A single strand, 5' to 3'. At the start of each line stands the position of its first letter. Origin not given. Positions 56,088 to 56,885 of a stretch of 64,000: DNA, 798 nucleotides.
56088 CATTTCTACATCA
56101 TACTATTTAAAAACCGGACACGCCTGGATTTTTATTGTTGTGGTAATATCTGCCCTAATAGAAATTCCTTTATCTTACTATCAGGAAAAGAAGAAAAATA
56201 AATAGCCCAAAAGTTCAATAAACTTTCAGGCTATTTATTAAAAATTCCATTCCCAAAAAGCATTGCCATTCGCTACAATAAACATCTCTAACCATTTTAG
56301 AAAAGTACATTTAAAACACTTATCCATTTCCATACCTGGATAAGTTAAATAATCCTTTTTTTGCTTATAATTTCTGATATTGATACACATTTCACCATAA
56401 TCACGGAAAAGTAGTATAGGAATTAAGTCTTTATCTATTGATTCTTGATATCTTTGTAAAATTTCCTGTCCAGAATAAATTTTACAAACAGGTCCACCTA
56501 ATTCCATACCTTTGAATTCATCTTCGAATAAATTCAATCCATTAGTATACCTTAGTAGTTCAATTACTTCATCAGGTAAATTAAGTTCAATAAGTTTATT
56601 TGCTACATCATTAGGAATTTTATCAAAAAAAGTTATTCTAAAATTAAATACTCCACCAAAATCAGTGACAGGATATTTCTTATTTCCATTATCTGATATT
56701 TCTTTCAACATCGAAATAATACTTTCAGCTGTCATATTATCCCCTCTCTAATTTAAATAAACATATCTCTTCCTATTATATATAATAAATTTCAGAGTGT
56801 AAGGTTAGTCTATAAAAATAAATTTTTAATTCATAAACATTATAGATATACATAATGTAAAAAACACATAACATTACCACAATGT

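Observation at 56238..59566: Plasmid-type replicon embedded in the chromosome: iterons plus Rep_3 initiator plus RepA_N protein, next to an orphan SUKH-type immunity gene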

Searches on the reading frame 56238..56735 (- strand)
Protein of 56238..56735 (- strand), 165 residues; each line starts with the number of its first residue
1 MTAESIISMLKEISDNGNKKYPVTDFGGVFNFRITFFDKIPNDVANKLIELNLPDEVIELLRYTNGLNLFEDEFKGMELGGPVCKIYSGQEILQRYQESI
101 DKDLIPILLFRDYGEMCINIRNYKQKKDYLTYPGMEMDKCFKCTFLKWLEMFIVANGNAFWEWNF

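Call 4: search_protein_families(library=pfam, proteins=[window:56238-56735:-], max_evalue=0.01)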
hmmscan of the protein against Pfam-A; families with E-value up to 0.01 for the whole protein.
window:56238-56735:- (165 aa): 2 families
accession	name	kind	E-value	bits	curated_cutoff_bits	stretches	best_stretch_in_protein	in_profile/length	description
PF09346.15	SMI1_KNR4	-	0.0024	18.9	25.4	1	47-124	12-97/125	SMI1 / KNR4 family (SUKH-1)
PF14568.11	SUKH_6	-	0.0076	17.2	27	0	45-126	7-94/119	SMI1-KNR4 cell-wall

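Call 75: find_homologous_proteins(query=window:56241-56735:-, max_evalue=0.001)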
Query window:56241-56735:- (165 aa): 12 proteins with E <= 0.001 among 38 candidates.
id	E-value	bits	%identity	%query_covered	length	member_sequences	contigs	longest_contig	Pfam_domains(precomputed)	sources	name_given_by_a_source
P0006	2.7e-108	377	99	100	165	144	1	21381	-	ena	-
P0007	9.7e-101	353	94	100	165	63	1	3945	-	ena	-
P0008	4.9e-99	347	92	100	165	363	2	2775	-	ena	-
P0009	4.9e-81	289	81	100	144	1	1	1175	-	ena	-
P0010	9.0e-68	245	89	77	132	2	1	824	-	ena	-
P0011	1.2e-64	235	82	79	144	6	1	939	-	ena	-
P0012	1.8e-58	215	92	67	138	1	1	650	-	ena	-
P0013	2.6e-53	198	88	62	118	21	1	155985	-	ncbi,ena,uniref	ncbi:hypothetical protein ABE953_08965 (plasmid) [Ligilactobacillus salivarius]|uniref:hypothetical 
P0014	2.8e-52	195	87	62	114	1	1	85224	-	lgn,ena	-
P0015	2.9e-51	192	92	55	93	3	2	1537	-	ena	-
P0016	2.3e-49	186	87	60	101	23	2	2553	-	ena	-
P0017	3.4e-48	182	84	48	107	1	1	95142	-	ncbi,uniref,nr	ncbi:hypothetical protein [Ligilactobacillus salivarius]|uniref:hypothetical protein n=1 Tax=Ligilac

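Call 76: search_protein_families(library=ncbifam, proteins=[window:56238-56735:-], max_evalue=0.01)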
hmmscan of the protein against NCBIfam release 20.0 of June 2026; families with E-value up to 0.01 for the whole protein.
window:56238-56735:- (165 aa): 0 families

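Call 80: search_solved_structures(query=window:56241-56735:-, max_evalue=10)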
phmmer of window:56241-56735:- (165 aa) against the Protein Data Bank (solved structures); distinct sequences matched with E-value up to 10: 0.

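Call 84: search_protein_representatives(protein=window:56241-56735:-)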
Query: 165 residues. Proteins with E-value up to 0.001 (for the whole library): 50; up to 1e-10: 13; up to 1e-30: 3. The best 50 are listed.
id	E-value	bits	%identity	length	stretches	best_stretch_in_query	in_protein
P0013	8.4e-54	198.3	88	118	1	26-127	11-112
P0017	1.1e-48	181.7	87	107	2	1-79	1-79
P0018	1.6e-34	135.6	43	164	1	7-161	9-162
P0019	2.1e-30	122.2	42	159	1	4-163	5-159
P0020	3.7e-27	111.6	83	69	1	1-69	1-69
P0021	5.1e-26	107.9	36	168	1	7-162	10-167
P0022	2.3e-18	83.0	42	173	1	4-162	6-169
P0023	6.4e-15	71.8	43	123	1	62-162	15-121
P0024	6.1e-14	68.6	88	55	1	26-67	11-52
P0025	1.2e-12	64.4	50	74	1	103-162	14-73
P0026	1.8e-11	60.6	37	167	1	3-164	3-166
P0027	2.3e-11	60.2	51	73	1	103-162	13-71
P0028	6.2e-11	58.8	32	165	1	43-162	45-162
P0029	1.8e-10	57.3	39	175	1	45-163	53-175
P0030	1.2e-09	54.6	45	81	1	74-146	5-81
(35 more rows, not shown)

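Call 86: search_protein_families(library=pfam, alignment_id=A6, max_evalue=0.01)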
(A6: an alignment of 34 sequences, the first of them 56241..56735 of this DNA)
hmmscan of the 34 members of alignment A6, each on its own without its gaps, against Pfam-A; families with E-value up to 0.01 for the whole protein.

A. member 1, window:56241-56735:- (165 aa): 2 families
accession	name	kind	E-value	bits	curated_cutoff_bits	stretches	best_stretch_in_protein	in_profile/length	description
PF09346.15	SMI1_KNR4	-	0.0024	18.9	25.4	1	47-124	12-97/125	SMI1 / KNR4 family (SUKH-1)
PF14568.11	SUKH_6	-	0.0076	17.2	27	0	45-126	7-94/119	SMI1-KNR4 cell-wall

B. families by the number of members that match (of 34 scanned): 3 families
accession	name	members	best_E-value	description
PF09346.15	SMI1_KNR4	33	1.7e-21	SMI1 / KNR4 family (SUKH-1)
PF14568.11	SUKH_6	23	3.6e-11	SMI1-KNR4 cell-wall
PF14567.11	SUKH_5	9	3.9e-10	SMI1-KNR4 cell-wall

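Call 87: search_solved_structures(query=A6, max_evalue=1)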
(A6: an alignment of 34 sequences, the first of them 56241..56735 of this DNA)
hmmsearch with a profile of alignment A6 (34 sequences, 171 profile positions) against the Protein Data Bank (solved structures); distinct sequences matched with E-value up to 1: 13.
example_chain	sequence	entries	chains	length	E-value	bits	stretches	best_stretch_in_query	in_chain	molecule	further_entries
3d5p_A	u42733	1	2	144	0.00011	25.2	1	32-123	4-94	putative glucan synthesis regulator of Smi1/Knr4 family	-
9kbd_C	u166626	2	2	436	0.0013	21.7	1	32-99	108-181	F-box only protein 3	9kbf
2prv_A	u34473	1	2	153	0.02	17.8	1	35-153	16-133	Uncharacterized protein yobK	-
3cg3_A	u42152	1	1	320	0.091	15.7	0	80-147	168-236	UPF0100 protein PH0151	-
6qbr_A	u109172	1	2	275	0.48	13.4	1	32-98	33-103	Cell wall assembly regulator SMI1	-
8aj2_A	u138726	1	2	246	0.48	13.4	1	32-96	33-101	Structured core of Knr4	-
8e73_B7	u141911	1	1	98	0.52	13.3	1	99-160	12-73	NDUB7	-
6qbn_A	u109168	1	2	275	0.52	13.3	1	32-97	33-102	Cell wall assembly regulator SMI1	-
6qbp_A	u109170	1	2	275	0.53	13.2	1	32-97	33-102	Cell wall assembly regulator SMI1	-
5j1b_A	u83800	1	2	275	0.57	13.1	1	32-96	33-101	Cell wall assembly regulator SMI1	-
6qbm_A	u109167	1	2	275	0.57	13.1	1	32-96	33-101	Cell wall assembly regulator SMI1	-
6qbo_A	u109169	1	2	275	0.57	13.1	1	32-96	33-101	Cell wall assembly regulator SMI1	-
6qbq_A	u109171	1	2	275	0.58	13.1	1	32-96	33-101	Cell wall assembly regulator SMI1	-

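Call 88: predict_structure(alignment_id=A5)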
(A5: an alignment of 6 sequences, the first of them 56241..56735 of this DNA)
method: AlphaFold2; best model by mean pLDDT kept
length: 165 residues; sequences in the alignment: 6
mean_pLDDT: 35.1   pTM: 0.26
mean pLDDT of the five models: 35.1, 33.2, 32.4, 30.9, 30.5
residues with pLDDT >= 90: 0; 70-90: 0; 50-70: 0; < 50: 165
segments of 3 or more residues with pLDDT < 50: 1-165
pLDDT, mean of each block of 10 residues (from residue 1): 40 41 30 35 31 30 31 30 37 47 39 36 31 33 40 36 26
secondary structure, 60 per line:
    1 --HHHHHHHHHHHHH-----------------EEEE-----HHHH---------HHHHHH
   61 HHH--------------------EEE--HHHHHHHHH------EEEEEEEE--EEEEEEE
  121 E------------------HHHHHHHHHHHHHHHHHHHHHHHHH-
elements in order: H3-15 E33-36 H42-45 H55-63 E84-86 H89-97 E104-111 E114-121 H140-164

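Call 90: find_encoding_contigs(protein=P0018, flank=6000, max_places=4)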
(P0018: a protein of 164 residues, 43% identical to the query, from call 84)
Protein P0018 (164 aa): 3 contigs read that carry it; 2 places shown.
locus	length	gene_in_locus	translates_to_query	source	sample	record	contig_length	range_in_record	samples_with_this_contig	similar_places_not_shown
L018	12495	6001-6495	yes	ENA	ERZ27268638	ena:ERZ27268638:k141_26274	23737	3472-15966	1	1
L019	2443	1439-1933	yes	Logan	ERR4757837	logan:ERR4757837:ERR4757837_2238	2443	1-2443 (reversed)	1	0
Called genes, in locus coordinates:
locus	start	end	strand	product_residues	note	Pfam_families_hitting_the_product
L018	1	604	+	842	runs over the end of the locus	PF17961:Big_8, PF17210:SdrD_B (faint), PF05737:Collagen_bind, PF13620:CarboxypepD_reg (faint), PF16555:GramPos_pilinD1 (faint), PF17802:SpaA, PF22904:NOMO1-like_2nd (faint), PF17802:SpaA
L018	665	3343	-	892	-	PF03176:MMPL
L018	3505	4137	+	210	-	PF06736:TMEM175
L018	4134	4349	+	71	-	-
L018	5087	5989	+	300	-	-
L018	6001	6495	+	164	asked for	PF09346:SMI1_KNR4 (faint)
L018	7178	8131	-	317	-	PF02275:CBAH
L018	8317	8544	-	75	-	-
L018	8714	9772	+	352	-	PF01118:Semialdhyde_dh, PF02774:Semialdhyde_dhC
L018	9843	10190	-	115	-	PF18899:DUF5655 (weak), PF08818:DUF1801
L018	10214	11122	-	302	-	PF01544:CorA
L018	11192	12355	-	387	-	PF04892:VanZ-LLP1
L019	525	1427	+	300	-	-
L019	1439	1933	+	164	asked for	PF09346:SMI1_KNR4 (faint)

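Call 91: find_encoding_contigs(protein=P0021, flank=6000, max_places=4)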
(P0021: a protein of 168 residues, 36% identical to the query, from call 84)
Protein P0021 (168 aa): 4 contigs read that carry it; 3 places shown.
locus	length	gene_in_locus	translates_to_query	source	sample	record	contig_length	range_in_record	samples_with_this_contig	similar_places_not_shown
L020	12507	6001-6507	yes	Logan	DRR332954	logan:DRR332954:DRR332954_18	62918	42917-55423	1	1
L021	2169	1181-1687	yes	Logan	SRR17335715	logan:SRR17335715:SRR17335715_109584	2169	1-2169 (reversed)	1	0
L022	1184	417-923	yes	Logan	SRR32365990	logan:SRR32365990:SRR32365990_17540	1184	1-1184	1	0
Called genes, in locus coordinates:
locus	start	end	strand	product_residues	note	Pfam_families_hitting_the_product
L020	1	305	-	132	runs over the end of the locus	-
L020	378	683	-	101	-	-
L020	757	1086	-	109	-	-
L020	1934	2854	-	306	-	-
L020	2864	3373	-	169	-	-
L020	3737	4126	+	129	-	-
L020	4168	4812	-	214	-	-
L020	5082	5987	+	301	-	-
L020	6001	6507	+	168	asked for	-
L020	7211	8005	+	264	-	-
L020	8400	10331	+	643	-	PF07693:KAP_NTPase (weak)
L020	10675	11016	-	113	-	-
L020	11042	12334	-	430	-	PF00817:IMS, PF11798:IMS_HHH, PF21999:IMS_HHH_1 (weak), PF11799:IMS_C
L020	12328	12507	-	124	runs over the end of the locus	-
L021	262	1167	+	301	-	-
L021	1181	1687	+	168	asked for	-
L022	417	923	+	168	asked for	-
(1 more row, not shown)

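Call 92: search_protein_families(library=pfam, proteins=[L018:5087-5989:+, L020:5082-5987:+, L020:1934-2854:-, L020:2864-3373:-], max_evalue=1)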
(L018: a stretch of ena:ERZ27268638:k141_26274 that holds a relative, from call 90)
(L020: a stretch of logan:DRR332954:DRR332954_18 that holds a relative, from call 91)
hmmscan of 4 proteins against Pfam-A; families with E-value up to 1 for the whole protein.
L018:5087-5989:+ (300 aa): 2 families
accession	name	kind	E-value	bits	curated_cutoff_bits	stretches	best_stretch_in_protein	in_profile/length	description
PF01844.29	HNH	-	0.0067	17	21.4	1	261-284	12-35/47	HNH endonuclease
PF10672.15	Methyltrans_SAM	-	0.056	13.1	27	1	8-73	127-190/286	S-adenosylmethionine-dependent methyltransferase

L020:5082-5987:+ (301 aa): 1 family
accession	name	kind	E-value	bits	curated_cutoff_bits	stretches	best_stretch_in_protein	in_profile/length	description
PF01844.29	HNH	-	0.00012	22.6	21.4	1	263-285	13-35/47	HNH endonuclease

L020:1934-2854:- (306 aa): 1 family
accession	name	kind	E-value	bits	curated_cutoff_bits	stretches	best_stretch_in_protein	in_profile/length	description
PF13398.12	Peptidase_M50B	-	8.4e-05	22.8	26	1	80-117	11-48/201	Peptidase M50B-like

L020:2864-3373:- (169 aa): 0 families

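Call 101: predict_structure(alignment_id=A6)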
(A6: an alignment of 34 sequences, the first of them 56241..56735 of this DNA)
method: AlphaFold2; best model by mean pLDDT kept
length: 165 residues; sequences in the alignment: 34
mean_pLDDT: 96.4   pTM: 0.90
mean pLDDT of the five models: 96.4, 96.3, 95.8, 95.5, 95.4
residues with pLDDT >= 90: 159; 70-90: 5; 50-70: 1; < 50: 0
segments of 3 or more residues with pLDDT < 50: none
pLDDT, mean of each block of 10 residues (from residue 1): 97 97 93 98 98 98 98 95 98 98 98 97 98 95 98 96 81
secondary structure, 60 per line:
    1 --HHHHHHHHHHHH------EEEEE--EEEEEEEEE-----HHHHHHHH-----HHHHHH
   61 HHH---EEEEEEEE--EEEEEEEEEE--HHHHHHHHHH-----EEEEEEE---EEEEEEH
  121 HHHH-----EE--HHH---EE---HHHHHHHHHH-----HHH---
elements in order: H3-14 E21-25 E28-36 H42-49 H55-63 E67-74 E77-86 H89-98 E104-110 E114-119 H120-124 H145-154

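Call 103: fold_search(model_id=the predicted structure, library=pdb)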
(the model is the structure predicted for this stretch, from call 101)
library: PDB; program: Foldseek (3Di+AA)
matches with E <= 10: 133; with E <= 0.001: 0
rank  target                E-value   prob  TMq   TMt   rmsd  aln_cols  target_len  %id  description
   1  8aj2_B                1.5e-01  0.84  0.47  0.37   5.8       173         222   12  structure of the ordered core of Knr4 (loop 189-217 deleted) (released 2023-04-26)
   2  6qbm_A                2.1e-01  0.80  0.36  0.28   6.2       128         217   12  structure of the core domaine of Knr4, an intrinsically disordered protein from Saccharomyces cerevisiae - mutant S200 (released 2020-01-29)
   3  2icg                  4.9e-01  0.35  0.44  0.45   8.1       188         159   10  Crystal structure of a protein of unknown function (NP_472245.1) from Listeria innocua at 1.65 A resolution (released 2006-09-26)
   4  5wix                  5.5e-01  0.05  0.18  0.10  16.1       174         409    8  Crystal structure of P47 of Clostridium botulinum E1 (released 2017-10-25)
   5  7jl6_A                1.3e+00  0.14  0.16  0.23   6.1        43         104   14  Heme binding to SrrB PAS domain plays a role in redox regulation of S. aureus SrrAB two-component system (released 2021-08-04)
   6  3b3t                  1.8e+00  0.08  0.13  0.08  10.1        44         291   14  Crystal structure of the D118N mutant of the aminopeptidase from Vibrio proteolyticus (released 2007-11-27)
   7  7jl6_B                2.5e+00  0.08  0.15  0.25   6.1        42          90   14  Heme binding to SrrB PAS domain plays a role in redox regulation of S. aureus SrrAB two-component system (released 2021-08-04)
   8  4u9v                  2.5e+00  0.05  0.18  0.16   9.3       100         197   10  Crystal structure of NatD (Naa40p) bound to acetyl CoA (released 2015-01-28)
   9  3b35                  2.7e+00  0.06  0.13  0.08  10.1        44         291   14  Crystal structure of the M180A mutant of the aminopeptidase from Vibrio proteolyticus (released 2007-11-27)
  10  3d4e                  2.7e+00  0.06  0.21  0.21  11.3       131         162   11  Crystal structure of putative beta-lactamase inhibitor protein (NP_721579.1) from STREPTOCOCCUS MUTANS at 1.40 A resolut (released 2008-07-08)
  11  4u9w_B                2.7e+00  0.05  0.19  0.16   9.6       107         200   10  Crystal Structure of NatD bound to H4/H2A peptide and CoA (released 2015-01-28)
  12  9gll                  2.7e+00  0.01  0.13  0.13  13.4       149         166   11  Crystal Structure of UFC1 T106L (released 2025-05-07)
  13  6ptx_A                2.7e+00  0.01  0.14  0.06  19.9       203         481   10  Dark, 100K, PCM Myxobacterial Phytochrome, P2, Wild Type, (released 2019-10-09)
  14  3w91_C                2.9e+00  0.03  0.15  0.12   9.3        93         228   14  crystal structure of SeMet-labeled yeast N-acetyltransferase Mpr1 L87M mutant (released 2013-07-17)
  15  8ze9                  3.1e+00  0.07  0.13  0.07  12.1        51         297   10  ESTS1 phthalate ester degrading esterase from Sulfobacillus acidophilus S154A mutant in complex with diethylhexyl phthal (released 2024-12-25)
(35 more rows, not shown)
